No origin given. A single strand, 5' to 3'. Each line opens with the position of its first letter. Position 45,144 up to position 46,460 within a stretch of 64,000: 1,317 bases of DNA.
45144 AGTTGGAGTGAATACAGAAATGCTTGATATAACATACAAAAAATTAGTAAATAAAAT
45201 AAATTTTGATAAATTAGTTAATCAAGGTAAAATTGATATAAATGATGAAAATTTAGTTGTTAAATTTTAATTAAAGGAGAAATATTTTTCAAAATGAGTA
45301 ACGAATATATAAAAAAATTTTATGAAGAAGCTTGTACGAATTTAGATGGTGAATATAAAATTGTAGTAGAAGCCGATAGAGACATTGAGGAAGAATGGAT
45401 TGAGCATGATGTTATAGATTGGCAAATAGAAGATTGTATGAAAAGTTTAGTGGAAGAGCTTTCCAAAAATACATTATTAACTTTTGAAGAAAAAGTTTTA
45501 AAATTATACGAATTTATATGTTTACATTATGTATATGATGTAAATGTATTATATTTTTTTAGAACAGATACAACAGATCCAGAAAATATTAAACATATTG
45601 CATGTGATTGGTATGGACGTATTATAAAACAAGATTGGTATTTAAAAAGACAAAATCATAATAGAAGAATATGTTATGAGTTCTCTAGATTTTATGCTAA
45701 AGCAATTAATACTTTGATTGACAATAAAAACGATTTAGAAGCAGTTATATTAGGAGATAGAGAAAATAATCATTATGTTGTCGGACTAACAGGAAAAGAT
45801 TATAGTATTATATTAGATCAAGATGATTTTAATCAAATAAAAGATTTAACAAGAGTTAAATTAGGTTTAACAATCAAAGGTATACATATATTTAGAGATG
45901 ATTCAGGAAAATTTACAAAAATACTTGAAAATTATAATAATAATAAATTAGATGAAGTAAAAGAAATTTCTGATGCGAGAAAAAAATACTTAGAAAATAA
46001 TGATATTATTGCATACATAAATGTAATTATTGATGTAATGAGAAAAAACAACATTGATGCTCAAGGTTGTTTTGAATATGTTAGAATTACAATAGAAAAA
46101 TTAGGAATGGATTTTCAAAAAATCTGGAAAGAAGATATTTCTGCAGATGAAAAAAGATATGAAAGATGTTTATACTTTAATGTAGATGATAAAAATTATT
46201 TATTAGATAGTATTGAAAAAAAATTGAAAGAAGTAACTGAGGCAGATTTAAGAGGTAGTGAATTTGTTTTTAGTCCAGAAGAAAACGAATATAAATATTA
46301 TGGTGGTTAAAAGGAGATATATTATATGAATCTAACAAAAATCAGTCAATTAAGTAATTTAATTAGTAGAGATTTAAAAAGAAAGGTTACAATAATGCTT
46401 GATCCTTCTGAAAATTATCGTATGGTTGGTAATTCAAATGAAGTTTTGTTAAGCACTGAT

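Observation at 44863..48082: Operon of two transglutaminase-fold paralogs plus a YjjX-type NTPase behind a 20-bp palindromic operator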

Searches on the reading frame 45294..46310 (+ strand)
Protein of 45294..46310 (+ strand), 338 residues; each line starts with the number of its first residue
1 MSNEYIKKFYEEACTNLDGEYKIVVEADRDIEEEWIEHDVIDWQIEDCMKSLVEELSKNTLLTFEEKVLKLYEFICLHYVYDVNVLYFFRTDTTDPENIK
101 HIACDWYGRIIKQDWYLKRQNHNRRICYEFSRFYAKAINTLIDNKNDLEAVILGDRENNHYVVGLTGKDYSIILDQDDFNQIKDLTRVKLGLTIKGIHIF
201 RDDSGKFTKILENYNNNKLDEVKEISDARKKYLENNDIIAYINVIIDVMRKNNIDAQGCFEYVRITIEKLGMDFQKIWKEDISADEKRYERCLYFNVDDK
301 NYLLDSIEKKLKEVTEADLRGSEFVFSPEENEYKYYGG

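Call 3: search_protein_families(library=pfam, proteins=[window:45294-46310:+], max_evalue=1)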
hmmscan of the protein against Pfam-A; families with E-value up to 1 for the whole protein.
window:45294-46310:+ (338 aa): 0 families

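Call 4: search_protein_families(library=ncbifam, proteins=[window:45294-46310:+], max_evalue=1)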
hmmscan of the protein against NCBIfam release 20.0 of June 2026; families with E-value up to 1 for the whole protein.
window:45294-46310:+ (338 aa): 0 families

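Call 5: search_protein_families(library=padloc, proteins=[window:45294-46310:+], max_evalue=1)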
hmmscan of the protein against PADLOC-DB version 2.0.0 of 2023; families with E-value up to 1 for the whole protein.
window:45294-46310:+ (338 aa): 1 family
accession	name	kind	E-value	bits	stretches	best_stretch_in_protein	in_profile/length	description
PDLC01794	CARF1--CARF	-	0.013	13.3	1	268-316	51-88/168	-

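Call 6: search_protein_families(library=phrogs, proteins=[window:45294-46310:+], max_evalue=1)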
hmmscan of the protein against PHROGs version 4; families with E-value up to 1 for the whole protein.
window:45294-46310:+ (338 aa): 2 families
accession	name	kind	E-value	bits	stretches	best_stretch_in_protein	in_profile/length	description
phrog_31102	-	unknown function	0.019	16.2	1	120-186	18-81/136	-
phrog_21818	-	unknown function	0.066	14.2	1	99-130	16-49/63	-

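Call 8: find_homologous_proteins(query=window:45294-46310:+)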
Query window:45294-46310:+ (338 aa): 1138 proteins with E <= 0.001 among 2382 candidates; the best 120 are listed.
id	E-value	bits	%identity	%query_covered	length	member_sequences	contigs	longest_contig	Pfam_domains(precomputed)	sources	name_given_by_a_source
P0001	7.0e-223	757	100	100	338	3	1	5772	-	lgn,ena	-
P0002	2.7e-142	492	64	100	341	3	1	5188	-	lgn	-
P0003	1.4e-136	473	62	100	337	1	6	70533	-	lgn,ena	-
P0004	1.6e-136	473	63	100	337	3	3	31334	-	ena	-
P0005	4.0e-136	472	62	100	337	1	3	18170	-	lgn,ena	-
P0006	5.5e-136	471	61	100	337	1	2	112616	-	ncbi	-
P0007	1.0e-135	471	61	100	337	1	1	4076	-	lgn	-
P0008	1.6e-135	470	62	100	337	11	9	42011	-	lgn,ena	-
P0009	1.9e-135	470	62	100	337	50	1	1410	-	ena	-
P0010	5.6e-135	468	62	100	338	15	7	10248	-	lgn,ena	-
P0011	4.3e-134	465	65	92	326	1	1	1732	-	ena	-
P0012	7.2e-134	464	63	100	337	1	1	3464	-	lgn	-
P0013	1.3e-133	464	61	100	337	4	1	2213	-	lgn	-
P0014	3.4e-133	462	62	100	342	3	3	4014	-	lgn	-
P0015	3.5e-133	462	61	100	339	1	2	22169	-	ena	-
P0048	3.9e-129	449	58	100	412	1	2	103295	-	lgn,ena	-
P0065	1.3e-127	444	59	100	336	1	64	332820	-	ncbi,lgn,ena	-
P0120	1.2e-125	437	59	100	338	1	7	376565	-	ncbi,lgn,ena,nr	ncbi:MAG: hypothetical protein IJ890_08905 [Clostridia bacterium]|nr:hypothetical protein [Clostridi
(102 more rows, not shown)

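Call 9: search_solved_structures(query=window:45294-46310:+, max_evalue=10)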
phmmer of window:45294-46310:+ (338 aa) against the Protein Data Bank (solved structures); distinct sequences matched with E-value up to 10: 0.

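Call 11: find_encoding_contigs(protein=P0120, flank=10000, max_places=3)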
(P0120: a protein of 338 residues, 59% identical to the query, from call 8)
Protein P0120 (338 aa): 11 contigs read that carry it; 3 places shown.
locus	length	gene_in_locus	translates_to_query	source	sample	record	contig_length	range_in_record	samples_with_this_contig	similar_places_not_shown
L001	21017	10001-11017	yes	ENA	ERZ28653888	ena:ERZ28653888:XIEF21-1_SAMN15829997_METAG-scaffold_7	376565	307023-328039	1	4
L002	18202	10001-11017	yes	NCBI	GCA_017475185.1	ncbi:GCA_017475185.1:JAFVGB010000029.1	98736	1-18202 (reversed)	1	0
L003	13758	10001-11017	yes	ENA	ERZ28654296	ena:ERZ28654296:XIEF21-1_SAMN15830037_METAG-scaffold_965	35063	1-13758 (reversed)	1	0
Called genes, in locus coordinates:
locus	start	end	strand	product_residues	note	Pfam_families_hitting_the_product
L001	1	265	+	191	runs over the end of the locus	-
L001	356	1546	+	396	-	PF00871:Acetate_kinase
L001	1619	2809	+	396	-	PF00871:Acetate_kinase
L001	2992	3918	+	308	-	-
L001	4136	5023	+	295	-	PF07486:Hydrolase_2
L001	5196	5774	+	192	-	PF02441:Flavoprotein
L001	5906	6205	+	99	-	PF01476:LysM (faint)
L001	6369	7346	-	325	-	PF02899:Phage_int_SAM_1 (faint), PF00589:Phage_integrase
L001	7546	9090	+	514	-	PF01676:Metalloenzyme, PF06415:iPGM_N, PF01663:Phosphodiest (weak)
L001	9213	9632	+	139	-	-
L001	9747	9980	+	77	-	-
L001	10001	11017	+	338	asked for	-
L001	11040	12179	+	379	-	-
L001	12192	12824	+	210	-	PF01931:NTPase_I-T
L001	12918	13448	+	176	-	PF13521:AAA_28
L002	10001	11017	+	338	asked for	-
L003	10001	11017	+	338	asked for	-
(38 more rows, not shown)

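Call 12: find_encoding_contigs(protein=P0065, flank=10000, max_places=3)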
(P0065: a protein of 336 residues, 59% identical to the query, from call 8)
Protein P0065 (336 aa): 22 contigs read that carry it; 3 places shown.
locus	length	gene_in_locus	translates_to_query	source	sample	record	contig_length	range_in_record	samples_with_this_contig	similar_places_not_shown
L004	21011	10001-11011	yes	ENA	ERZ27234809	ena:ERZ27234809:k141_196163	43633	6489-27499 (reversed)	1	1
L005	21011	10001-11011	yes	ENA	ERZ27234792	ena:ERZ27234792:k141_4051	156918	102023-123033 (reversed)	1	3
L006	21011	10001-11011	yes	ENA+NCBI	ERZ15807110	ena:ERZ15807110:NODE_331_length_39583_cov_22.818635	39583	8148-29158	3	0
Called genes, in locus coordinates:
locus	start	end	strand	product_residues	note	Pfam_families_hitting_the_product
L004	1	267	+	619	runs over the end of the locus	PF01257:2Fe-2S_thioredx (weak), PF01512:Complex1_51K, PF10531:SLBB (weak), PF10589:NADH_4Fe-4S, PF00037:Fer4, PF12838:Fer4_7, PF13237:Fer4_10, PF00037:Fer4, +6 more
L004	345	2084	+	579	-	PF13510:Fer2_4, PF10588:NADH-G_4Fe-4S_3, PF12838:Fer4_7 (weak), PF22117:Fer4_Nqo3, PF00037:Fer4 (weak), PF02906:Fe_hyd_lg_C, PF02256:Fe_hyd_SSU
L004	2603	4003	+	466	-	PF21377:MurD_N (faint), PF21799:MurD-like_N, PF08245:Mur_ligase_M, PF02875:Mur_ligase_C (weak)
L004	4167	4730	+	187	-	-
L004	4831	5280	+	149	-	PF00571:CBS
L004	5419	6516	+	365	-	PF01594:AI-2E_transport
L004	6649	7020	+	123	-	-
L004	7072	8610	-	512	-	PF00117:GATase, PF07722:Peptidase_C26 (weak), PF02540:NAD_synthase (faint), PF03054:tRNA_Me_trans (faint), PF00958:GMP_synt_C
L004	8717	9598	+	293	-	PF02811:PHP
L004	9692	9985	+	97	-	-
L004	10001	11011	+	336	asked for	-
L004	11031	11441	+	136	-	-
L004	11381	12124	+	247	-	-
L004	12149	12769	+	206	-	PF01931:NTPase_I-T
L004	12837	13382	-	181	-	PF21537:DUF1980_C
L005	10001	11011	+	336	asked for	-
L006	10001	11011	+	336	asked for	-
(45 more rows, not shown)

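Call 17: search_solved_structures(query=A1, max_evalue=10, show_alignments=3)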
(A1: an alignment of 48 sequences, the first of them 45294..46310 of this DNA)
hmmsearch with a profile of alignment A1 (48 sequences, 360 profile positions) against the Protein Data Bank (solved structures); distinct sequences matched with E-value up to 10: 0.

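Call 25: predict_structure(alignment_id=A1)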
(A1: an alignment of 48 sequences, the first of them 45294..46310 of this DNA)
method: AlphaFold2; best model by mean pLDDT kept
length: 338 residues; sequences in the alignment: 48
mean_pLDDT: 85.9   pTM: 0.86
mean pLDDT of the five models: 85.9, 85.2, 85.2, 84.3, 84.4
residues with pLDDT >= 90: 204; 70-90: 86; 50-70: 28; < 50: 20
segments of 3 or more residues with pLDDT < 50: 98-100, 102-106, 327-338
pLDDT, mean of each block of 10 residues (from residue 1): 92 93 90 91 90 96 97 95 64 56 54 77 88 96 89 88 95 86 92 96 96 96 95 93 97 93 93 84 81 91 94 84 50 39
secondary structure, 60 per line:
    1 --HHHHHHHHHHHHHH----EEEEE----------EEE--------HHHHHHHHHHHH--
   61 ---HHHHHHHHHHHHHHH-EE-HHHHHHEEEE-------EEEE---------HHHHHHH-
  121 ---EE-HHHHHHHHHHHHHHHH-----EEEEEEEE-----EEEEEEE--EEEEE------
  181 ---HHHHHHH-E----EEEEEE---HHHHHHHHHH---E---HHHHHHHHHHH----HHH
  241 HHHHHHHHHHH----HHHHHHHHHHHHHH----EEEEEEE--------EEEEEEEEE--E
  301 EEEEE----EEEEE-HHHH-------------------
elements in order: H3-16 E21-25 E36-38 H47-58 H64-78 H83-88 E89-92 E100-103 H113-119 H127-142 E148-155 E161-167 E170-174 H184-190 E197-202 H206-215 H223-233 H238-251 H256-269 E274-280 E289-297 E300-305 E310-314 H316-319
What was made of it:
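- On Papain-like / transglutaminase-like thiol enzyme superfamily (Pfam clan CL0125): C127 is the first residue of predicted helix 127-142 (call 25).
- D175 follows strand 170-174 (call 25).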

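Call 28: fold_search(model_id=the predicted structure, library=pdb)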
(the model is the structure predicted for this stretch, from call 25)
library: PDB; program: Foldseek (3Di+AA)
matches with E <= 10: 216; with E <= 0.001: 0
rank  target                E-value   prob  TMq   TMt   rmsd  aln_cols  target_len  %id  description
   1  8k51_A                3.0e-01  0.60  0.16  0.19   7.0       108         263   13  Crystal structure of arylamine N-acyltransferase from Streptomyces aureus (released 2024-07-24)
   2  8k51_B                3.8e-01  0.54  0.16  0.18   6.6       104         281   12  Crystal structure of arylamine N-acyltransferase from Streptomyces aureus (released 2024-07-24)
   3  8k56_A                4.5e-01  0.30  0.14  0.17   6.9       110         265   16  Crystal structure of arylamine N-acyltransferase from Streptomyces aureus complexed with acyl-SNAC (released 2024-07-24)
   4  1mk7_B                5.3e-01  0.20  0.11  0.19  15.0        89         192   12  CRYSTAL STRUCTURE OF AN INTEGRIN BETA3-TALIN CHIMERA (released 2003-01-28)
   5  3isr_A                5.6e-01  0.25  0.21  0.24  14.1       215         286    8  The Crystal Structure of a Putative Cysteine Protease from Cytophaga hutchinsonii to 1.9A (released 2009-09-08)
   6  3isr_C                5.6e-01  0.21  0.21  0.24  16.9       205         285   11  The Crystal Structure of a Putative Cysteine Protease from Cytophaga hutchinsonii to 1.9A (released 2009-09-08)
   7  1y19_B                5.6e-01  0.20  0.12  0.19  14.4        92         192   12  Structural basis for phosphatidylinositol phosphate kinase type I-gamma binding to talin at focal adhesions (released 2005-01-04)
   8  9crn                  6.2e-01  0.21  0.19  0.18   9.6       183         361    8  Crystal structure of Streptococcus pyogenes TglA (released 2024-08-14)
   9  3g9w_A                6.9e-01  0.18  0.12  0.17  10.7       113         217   12  Crystal Structure of Talin2 F2-F3 in Complex with the Integrin Beta1D Cytoplasmic Tail (released 2009-10-20)
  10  1mix                  6.9e-01  0.14  0.11  0.17  15.0        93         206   14  Crystal structure of a FERM domain of Talin (released 2003-01-28)
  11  2pqt                  7.7e-01  0.60  0.14  0.16   3.9        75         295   13  Human N-acetyltransferase 1 (released 2007-05-15)
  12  4g29                  7.7e-01  0.18  0.11  0.20   8.4        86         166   15  Structure of the Catalytic Domain of the Salmonella Virulence Factor SseI (released 2012-11-28)
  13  3ihp_B                8.6e-01  0.09  0.10  0.05  16.1       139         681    6  Covalent Ubiquitin-Usp5 Complex (released 2009-12-29)
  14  4g2b_B                9.1e-01  0.25  0.14  0.25   6.5        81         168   16  Structure of the Catalytic Domain of the Salmonella Virulence Factor SseI (released 2012-11-28)
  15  4nv7_A                9.6e-01  0.69  0.15  0.19   3.2        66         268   12  Crystal Structure of Mesorhizobium Loti Arylamine N-acetyltransferase 1 In Complex With CoA (released 2015-01-21)
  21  3lnb                  1.2e+00  0.44  0.13  0.17   3.6        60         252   10  Crystal Structure Analysis of Arylamine N-acetyltransferase C from Bacillus anthracis (released 2011-01-26)
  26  4dmo_A                1.6e+00  0.12  0.11  0.13   8.5        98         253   12  Crystal structure of the (BACCR)NAT3 arylamine N-acetyltransferase from Bacillus cereus reveals a unique Cys-His-Glu c (released 2013-06-26)
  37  3isr_B                2.1e+00  0.11  0.21  0.24  14.3       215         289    8  The Crystal Structure of a Putative Cysteine Protease from Cytophaga hutchinsonii to 1.9A (released 2009-09-08)
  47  8btm                  2.6e+00  0.21  0.16  0.21   6.4        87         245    8  Structural and functional studies of geldanamycin amide synthase ShGdmF (released 2024-06-12)
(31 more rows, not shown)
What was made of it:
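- Closest known: Vasohibin-SVBP tubulin carboxypeptidase. Same: VASH chains are among the weak hits (call 28).
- About 22 of the top 50 PDB Foldseek hits are papain-superfamily enzymes: NATs 8k51, 2pqt, 4nv7, 3lnb and 4dmo, the NAT homolog 8btm, transglutaminase-like 3isr, SseI, AvrPphB, GtgE, USP5, Josephin and vasohibin (call 28). Weak Foldseek hits include the VASH1 and VASH2-SVBP complexes, Josephin, USP5, GtgE, AvrPphB and SseI (call 28).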

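Call 29: search_protein_representatives(alignment_id=A1)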
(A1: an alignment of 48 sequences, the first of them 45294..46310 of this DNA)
Query: 48 sequences, 360 profile positions. Proteins with E-value up to 0.001 (for the whole library): 183; up to 1e-10: 105; up to 1e-30: 39. The best 150 are listed.
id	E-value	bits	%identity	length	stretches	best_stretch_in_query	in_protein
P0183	5.0e-144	496.5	-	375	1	1-360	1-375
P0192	1.7e-136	471.7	-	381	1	1-359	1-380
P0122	1.3e-134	465.5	-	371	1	2-360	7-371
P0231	2.1e-132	458.3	-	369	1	2-359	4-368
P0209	2.0e-127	441.9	-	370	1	1-360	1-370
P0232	1.1e-123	429.7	-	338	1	1-359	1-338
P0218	2.2e-117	408.8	-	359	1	2-360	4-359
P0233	6.0e-113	394.3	-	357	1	1-359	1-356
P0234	6.5e-113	394.2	-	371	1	2-360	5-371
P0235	2.4e-107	375.8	-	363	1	4-359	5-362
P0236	1.8e-106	372.9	-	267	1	98-359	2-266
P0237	1.6e-105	369.9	-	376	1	2-360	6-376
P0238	1.9e-102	359.7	-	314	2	132-359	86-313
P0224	5.7e-99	348.3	-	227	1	68-293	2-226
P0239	5.3e-96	338.5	-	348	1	4-358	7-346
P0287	8.6e-17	77.9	-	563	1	3-260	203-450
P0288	1.7e-16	77.0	-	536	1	41-326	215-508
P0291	1.1e-15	74.3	-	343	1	34-341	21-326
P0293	2.4e-15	73.2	-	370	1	42-337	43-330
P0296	1.2e-14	70.9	-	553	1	28-334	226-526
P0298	4.6e-14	69.0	-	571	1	35-338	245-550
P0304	4.5e-13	65.7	-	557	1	21-338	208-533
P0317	4.2e-12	62.5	-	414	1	31-256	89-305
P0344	1.4e-09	54.2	-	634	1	40-216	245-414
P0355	1.5e-08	50.8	-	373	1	23-240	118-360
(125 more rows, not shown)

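Call 30: search_protein_families(library=pfam, proteins=[P0287, P0288, P0296, P0298, P0304, P0344, P0291, P0293, P0317, P0355], max_evalue=0.1)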
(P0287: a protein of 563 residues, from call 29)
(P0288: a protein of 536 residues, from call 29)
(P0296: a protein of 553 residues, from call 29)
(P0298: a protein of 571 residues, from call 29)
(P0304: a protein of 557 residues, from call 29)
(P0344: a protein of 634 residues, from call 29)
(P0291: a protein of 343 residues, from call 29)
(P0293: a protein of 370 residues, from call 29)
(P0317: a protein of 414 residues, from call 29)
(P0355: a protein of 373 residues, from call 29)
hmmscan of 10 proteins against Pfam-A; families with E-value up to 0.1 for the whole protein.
P0287 (563 aa): 1 family
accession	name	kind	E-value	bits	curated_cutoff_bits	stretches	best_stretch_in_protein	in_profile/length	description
PF00709.27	Adenylsucc_synt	-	0.099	11.8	27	0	330-399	14-81/416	Adenylosuccinate synthetase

P0288 (536 aa): 1 family
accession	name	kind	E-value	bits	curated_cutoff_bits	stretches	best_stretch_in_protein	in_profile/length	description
PF19963.4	VMAP-M1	-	0.00052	21.1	25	1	378-474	10-106/113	vWA-MoxR associated protein middle region (VMAP-M) 1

P0296 (553 aa): 0 families

P0298 (571 aa): 0 families

P0304 (557 aa): 0 families

P0344 (634 aa): 1 family
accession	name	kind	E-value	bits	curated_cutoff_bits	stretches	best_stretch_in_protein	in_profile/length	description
PF21809.3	Glyco_hydro_84_hel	-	0.058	13.9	27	0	428-507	13-92/131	Bacterial GH84, post-catalytic domain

P0291 (343 aa): 1 family
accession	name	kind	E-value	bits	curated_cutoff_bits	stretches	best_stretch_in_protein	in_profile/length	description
PF25519.1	ILCR1_N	-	0.07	13.5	27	0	287-339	87-140/164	ILCR1 N-terminal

P0293 (370 aa): 0 families

P0317 (414 aa): 1 family
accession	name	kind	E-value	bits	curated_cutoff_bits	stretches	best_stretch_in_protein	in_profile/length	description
PF21982.2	RecX_HTH1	-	0.079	13.4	26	0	2-25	13-36/40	RecX, first three-helix domain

P0355 (373 aa): 0 families

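Call 33: find_related_loci(query=A1, collection=genome_contigs, flank=6000)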
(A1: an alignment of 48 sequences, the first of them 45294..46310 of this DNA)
Query A1 (338 aa) in genome_contigs; peptide patterns used: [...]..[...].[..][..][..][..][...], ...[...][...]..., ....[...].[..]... (x = any residue, [..] = any of these).
233 stretches matched a pattern; 104 encode a relative of the query (tblastn E <= 1e-3); the best 80 are kept; 80 distinct loci.
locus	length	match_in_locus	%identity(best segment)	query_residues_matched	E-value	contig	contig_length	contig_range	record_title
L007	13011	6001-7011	62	1-338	2e-140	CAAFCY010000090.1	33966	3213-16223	MAG TPA_asm: Clostridia bacterium, isolate HGM13643, WGS project CAAFCY010000000 data, contig: SRS075773_34_k99_79030, w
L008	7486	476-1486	62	1-338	7e-140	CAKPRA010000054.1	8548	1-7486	MAG: uncultured Clostridia bacterium isolate REFINED_METABAT215_TOP10_CONTIGS_1500_ASSEMBLY_K77_MERGED__Hadza_MoBio_hadz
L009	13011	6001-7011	60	1-338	7e-137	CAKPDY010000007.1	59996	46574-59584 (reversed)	MAG: uncultured Clostridia bacterium isolate REFINED_METABAT215_TOP10_CONTIGS_1500_ASSEMBLY_K77_MERGED__Hadza_PheChl_Fib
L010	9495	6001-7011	61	1-338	2e-136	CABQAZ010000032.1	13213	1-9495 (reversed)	MAG TPA_asm: uncultured Clostridium sp. isolate MGYG-HGUT-00421 genome assembly, contig: GUT_GENOME009639_32, whole geno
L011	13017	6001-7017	60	1-338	6e-134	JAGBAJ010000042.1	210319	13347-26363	MAG: Clostridia bacterium isolate RGIG8938 Water_deer_Rectum-1__c254141, whole genome shotgun sequence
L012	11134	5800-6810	60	1-338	1e-133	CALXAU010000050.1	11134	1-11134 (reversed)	MAG: uncultured Clostridia bacterium isolate BRZ_AQ__bin89 genome assembly, contig: BRZ_AQ__NODE_6594_length_11134_cov_5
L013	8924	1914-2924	58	1-338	2e-130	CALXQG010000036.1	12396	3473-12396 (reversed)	MAG: uncultured Clostridia bacterium isolate BRZ_PE__bin106 genome assembly, contig: BRZ_PE__NODE_6636_length_12396_cov_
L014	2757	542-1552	57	1-338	1e-135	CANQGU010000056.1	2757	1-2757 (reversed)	MAG: uncultured Clostridia bacterium isolate Lapin-025__bin43 genome assembly, contig: Lapin-025__NODE_29019_length_2757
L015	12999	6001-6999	58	3-336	3e-129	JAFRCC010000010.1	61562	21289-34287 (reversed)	MAG: Clostridia bacterium isolate RGIG2360 Goat_Ileum-2__c11209, whole genome shotgun sequence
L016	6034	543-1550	58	1-337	2e-129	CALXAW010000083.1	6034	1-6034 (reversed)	MAG: uncultured Clostridia bacterium isolate BRZ_CN__bin24 genome assembly, contig: BRZ_CN__NODE_20146_length_6034_cov_3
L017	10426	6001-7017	57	1-338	1e-128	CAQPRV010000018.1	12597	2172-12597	MAG TPA_asm: uncultured Clostridia bacterium isolate MGBC161478 genome assembly, contig: MGBC161478.18, whole genome sho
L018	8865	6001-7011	58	1-338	7e-129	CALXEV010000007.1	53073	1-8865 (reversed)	MAG: uncultured Clostridia bacterium isolate BRZ_CS__bin115 genome assembly, contig: BRZ_CS__NODE_1020_length_53073_cov_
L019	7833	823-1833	58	1-338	1e-128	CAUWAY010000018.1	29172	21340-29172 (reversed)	MAG: uncultured Clostridia bacterium isolate ERS329817__bin34 genome assembly, contig: ERS329817_NODE_1475_length_29172_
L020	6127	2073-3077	57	1-338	6e-128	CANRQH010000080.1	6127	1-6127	MAG: uncultured Clostridia bacterium isolate Lapin-017__bin39 genome assembly, contig: Lapin-017__NODE_11016_length_6127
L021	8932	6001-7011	57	1-338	3e-127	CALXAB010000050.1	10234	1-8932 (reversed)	MAG: uncultured Clostridia bacterium isolate BRZ_FK__bin7 genome assembly, contig: BRZ_FK__NODE_7971_length_10234_cov_22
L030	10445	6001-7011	56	1-338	2e-125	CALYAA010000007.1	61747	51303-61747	MAG: uncultured Clostridia bacterium isolate BRZ_MP__bin6 genome assembly, contig: BRZ_MP__NODE_523_length_61747_cov_17.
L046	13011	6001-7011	56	1-338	4e-118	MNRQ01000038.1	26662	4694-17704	MAG: Clostridium sp. 27_14 Ley3_66761_scaffold_4163, whole genome shotgun sequence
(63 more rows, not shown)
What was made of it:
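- In the 80 kept, every contig accession prefix is different, so there is one locus per genome (call 33). There is one locus per genome in the 80 species genomes kept (call 33).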

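Call 41: find_encoding_contigs(protein=P0002, flank=6000, max_places=3)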
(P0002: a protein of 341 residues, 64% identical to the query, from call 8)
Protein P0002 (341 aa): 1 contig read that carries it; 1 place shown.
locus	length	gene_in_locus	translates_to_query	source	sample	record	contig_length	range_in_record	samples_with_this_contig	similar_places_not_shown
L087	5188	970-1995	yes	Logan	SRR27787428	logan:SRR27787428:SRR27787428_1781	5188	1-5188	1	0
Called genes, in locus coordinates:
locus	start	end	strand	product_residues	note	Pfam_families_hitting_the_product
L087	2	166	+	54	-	?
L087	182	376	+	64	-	-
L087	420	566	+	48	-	-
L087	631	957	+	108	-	-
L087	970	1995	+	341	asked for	-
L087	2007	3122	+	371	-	-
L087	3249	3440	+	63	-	PF12838:Fer4_7 (faint), PF12797:Fer4_2 (faint), PF00037:Fer4 (faint), PF13237:Fer4_10 (faint), PF12837:Fer4_6 (faint), PF13187:Fer4_9 (weak)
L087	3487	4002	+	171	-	-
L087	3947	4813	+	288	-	-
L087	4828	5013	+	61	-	-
